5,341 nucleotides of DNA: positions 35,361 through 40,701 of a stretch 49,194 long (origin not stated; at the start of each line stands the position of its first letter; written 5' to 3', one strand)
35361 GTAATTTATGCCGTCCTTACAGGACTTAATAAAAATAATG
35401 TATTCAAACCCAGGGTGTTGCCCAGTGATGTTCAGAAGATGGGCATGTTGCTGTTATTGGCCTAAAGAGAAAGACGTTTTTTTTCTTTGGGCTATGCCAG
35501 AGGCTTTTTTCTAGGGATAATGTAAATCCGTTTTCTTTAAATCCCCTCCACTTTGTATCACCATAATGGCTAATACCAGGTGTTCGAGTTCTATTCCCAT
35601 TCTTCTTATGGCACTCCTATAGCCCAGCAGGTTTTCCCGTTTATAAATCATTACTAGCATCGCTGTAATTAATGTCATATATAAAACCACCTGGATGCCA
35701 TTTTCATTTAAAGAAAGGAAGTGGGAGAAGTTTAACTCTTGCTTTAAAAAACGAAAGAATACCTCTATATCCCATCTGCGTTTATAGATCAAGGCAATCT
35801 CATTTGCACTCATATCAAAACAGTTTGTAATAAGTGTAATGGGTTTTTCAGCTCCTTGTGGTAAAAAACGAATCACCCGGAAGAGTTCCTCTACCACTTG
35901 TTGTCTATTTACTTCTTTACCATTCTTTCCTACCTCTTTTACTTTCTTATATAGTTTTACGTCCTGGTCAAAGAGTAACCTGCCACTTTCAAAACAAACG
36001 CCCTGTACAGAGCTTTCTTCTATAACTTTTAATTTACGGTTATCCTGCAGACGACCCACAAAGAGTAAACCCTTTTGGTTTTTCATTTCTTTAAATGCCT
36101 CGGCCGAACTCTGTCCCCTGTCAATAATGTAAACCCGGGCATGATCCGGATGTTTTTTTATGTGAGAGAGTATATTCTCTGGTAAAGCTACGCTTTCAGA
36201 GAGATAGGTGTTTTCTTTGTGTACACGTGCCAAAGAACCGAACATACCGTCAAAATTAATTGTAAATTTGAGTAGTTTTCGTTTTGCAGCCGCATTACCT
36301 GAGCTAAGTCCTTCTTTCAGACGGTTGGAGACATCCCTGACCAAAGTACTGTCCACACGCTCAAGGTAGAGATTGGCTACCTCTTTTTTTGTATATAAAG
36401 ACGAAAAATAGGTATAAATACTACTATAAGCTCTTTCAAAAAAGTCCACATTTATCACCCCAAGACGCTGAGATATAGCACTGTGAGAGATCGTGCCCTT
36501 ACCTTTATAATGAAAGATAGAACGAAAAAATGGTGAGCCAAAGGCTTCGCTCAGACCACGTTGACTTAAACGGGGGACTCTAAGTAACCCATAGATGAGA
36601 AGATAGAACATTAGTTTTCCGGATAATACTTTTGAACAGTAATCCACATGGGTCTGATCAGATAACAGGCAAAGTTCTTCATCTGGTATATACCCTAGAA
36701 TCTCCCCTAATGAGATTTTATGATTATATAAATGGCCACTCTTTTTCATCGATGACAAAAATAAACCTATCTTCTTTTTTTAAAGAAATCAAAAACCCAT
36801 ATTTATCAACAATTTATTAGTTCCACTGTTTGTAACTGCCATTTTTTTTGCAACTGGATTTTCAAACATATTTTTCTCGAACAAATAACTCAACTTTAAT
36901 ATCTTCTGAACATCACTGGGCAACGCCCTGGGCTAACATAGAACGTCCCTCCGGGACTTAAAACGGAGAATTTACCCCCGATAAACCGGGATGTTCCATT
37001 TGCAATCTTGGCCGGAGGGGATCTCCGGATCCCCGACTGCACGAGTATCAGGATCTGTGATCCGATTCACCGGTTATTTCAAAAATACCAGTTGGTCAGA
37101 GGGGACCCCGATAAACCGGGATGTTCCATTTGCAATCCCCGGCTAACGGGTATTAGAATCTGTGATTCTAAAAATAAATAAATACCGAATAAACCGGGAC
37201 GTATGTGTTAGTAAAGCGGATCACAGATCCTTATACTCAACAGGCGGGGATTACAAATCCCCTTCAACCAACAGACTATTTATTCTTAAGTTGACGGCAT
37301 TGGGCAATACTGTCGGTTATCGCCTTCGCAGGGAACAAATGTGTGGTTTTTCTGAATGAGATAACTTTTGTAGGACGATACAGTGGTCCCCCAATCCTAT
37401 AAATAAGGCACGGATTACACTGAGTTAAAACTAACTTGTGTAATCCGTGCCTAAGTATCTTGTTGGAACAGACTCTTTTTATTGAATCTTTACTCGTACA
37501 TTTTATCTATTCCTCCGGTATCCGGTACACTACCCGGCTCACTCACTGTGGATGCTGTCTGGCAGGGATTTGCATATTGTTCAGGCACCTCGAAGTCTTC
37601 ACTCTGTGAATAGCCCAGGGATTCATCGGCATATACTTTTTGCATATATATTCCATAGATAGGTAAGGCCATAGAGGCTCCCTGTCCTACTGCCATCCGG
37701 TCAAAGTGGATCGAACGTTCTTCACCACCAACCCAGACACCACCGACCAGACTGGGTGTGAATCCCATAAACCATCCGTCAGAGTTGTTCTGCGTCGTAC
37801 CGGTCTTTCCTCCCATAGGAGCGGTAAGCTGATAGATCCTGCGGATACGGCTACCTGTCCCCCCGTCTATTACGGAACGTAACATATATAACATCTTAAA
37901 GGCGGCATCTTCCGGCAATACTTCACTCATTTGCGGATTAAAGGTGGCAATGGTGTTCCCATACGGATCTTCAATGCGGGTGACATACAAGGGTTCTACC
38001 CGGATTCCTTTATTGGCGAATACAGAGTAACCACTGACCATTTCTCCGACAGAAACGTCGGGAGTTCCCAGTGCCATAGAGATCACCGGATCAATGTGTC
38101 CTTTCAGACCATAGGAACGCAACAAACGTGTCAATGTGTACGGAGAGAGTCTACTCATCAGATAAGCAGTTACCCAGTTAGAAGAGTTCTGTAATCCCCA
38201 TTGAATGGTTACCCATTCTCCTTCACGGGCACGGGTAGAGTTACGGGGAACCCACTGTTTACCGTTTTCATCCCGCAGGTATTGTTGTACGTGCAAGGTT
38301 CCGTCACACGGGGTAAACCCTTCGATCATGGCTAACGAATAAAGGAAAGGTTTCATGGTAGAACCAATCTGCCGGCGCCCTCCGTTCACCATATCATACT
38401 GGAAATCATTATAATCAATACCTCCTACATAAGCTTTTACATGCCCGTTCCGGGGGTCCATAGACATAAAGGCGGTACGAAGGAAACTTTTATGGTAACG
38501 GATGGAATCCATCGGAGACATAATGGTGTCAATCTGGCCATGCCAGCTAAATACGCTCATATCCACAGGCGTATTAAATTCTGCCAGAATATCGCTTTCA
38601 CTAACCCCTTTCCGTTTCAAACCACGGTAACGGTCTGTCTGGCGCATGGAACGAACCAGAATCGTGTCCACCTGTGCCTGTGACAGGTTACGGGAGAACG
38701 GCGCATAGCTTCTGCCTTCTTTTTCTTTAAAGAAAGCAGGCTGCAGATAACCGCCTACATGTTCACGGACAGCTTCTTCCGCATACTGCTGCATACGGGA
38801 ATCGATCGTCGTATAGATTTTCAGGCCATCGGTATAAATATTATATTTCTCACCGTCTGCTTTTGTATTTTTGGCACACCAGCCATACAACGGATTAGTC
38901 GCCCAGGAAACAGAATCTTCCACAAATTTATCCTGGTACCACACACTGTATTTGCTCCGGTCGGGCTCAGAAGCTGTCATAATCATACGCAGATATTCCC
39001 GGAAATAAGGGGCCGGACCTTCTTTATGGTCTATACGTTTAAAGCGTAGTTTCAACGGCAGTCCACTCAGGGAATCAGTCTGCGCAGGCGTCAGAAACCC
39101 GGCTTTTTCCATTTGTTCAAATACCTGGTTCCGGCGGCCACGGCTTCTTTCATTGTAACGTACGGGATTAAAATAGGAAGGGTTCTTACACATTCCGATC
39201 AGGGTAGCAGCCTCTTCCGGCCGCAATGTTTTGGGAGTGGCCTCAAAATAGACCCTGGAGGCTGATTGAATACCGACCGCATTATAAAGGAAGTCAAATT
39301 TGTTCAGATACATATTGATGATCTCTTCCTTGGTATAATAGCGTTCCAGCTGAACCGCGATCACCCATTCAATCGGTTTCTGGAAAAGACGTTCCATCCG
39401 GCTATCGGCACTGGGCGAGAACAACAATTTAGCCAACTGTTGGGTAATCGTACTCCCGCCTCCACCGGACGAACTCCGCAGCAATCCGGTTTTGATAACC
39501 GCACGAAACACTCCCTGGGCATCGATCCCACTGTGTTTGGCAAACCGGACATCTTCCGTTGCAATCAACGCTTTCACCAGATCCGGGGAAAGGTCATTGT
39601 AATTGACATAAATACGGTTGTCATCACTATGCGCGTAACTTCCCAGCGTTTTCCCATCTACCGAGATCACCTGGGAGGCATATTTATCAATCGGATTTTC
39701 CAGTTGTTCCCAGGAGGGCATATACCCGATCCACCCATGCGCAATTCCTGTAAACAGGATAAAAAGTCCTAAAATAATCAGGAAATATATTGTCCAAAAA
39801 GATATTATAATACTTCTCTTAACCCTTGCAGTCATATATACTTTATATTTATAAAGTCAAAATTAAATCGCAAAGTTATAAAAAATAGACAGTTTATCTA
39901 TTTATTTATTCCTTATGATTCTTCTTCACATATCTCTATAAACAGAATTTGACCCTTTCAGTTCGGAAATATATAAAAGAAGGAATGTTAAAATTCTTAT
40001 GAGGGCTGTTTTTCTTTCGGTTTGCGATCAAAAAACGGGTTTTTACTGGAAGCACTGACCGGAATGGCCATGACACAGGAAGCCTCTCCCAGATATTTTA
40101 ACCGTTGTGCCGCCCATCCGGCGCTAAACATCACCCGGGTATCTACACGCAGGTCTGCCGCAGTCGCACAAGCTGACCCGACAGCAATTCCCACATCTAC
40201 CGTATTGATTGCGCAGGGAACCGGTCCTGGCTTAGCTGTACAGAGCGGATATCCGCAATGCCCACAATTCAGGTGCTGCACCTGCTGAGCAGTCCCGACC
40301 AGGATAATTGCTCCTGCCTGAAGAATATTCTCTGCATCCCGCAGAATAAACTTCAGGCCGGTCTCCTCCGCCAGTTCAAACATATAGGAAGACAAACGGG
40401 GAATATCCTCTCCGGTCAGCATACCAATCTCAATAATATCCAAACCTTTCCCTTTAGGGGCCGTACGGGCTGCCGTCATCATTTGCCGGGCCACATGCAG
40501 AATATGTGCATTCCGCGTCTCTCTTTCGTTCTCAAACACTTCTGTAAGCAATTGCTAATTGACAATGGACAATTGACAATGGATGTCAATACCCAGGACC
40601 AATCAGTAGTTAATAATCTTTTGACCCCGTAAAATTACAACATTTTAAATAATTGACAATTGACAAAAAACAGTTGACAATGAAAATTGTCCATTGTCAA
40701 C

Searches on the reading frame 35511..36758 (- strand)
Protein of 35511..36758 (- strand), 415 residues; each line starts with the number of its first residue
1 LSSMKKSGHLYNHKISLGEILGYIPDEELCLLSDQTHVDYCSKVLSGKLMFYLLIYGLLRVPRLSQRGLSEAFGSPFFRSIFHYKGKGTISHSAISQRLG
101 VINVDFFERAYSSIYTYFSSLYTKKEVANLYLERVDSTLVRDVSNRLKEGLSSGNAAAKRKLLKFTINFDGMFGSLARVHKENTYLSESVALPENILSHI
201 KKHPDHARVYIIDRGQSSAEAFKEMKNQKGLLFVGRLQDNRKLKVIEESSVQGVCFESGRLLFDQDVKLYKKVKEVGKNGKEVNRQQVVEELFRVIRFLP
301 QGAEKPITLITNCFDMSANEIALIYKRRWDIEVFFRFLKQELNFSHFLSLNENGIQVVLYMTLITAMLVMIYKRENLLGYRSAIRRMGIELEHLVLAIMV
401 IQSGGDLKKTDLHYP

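Call 42: search_protein_families(library=pfam, proteins=[window:35511-36758:-], max_evalue=0.00001)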
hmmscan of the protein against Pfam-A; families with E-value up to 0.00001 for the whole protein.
window:35511-36758:- (415 aa): 1 family
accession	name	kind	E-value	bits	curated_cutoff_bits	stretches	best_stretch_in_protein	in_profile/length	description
PF01609.27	DDE_Tnp_1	-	3.2e-19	69.9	23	1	135-368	9-200/200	Transposase DDE domain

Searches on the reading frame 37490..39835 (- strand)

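Call 42: search_protein_families(library=pfam, proteins=[window:37490-39835:-], max_evalue=0.00001)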
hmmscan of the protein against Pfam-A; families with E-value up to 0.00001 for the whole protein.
window:37490-39835:- (781 aa): 2 families
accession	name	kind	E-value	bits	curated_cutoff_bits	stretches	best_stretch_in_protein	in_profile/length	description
PF00912.28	Transgly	-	6.4e-52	176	27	1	61-242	2-177/178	Transglycosylase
PF00905.27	Transpeptidase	-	5.2e-23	82.1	22.1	1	455-695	2-267/299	Penicillin binding protein transpeptidase domain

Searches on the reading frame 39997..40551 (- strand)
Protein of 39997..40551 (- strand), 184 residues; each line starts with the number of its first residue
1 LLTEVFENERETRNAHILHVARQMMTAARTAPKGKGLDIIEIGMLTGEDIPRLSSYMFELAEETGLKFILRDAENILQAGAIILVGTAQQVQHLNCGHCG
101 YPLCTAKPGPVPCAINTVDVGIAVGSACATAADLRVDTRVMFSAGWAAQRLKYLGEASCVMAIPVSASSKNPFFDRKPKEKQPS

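Call 7: search_protein_families(library=ncbifam, proteins=[window:39997-40551:-])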
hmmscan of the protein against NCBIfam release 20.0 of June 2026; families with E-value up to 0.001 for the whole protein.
window:39997-40551:- (184 aa): 0 families

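Call 42: search_protein_families(library=pfam, proteins=[window:39997-40551:-], max_evalue=0.00001)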
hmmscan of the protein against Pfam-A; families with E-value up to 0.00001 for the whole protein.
window:39997-40551:- (184 aa): 1 family
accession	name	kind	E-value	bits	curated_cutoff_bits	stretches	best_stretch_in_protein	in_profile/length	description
PF09918.14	DUF2148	-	2.8e-30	104.5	25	1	112-176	4-68/68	Uncharacterized protein containing a ferredoxin domain (DUF2148)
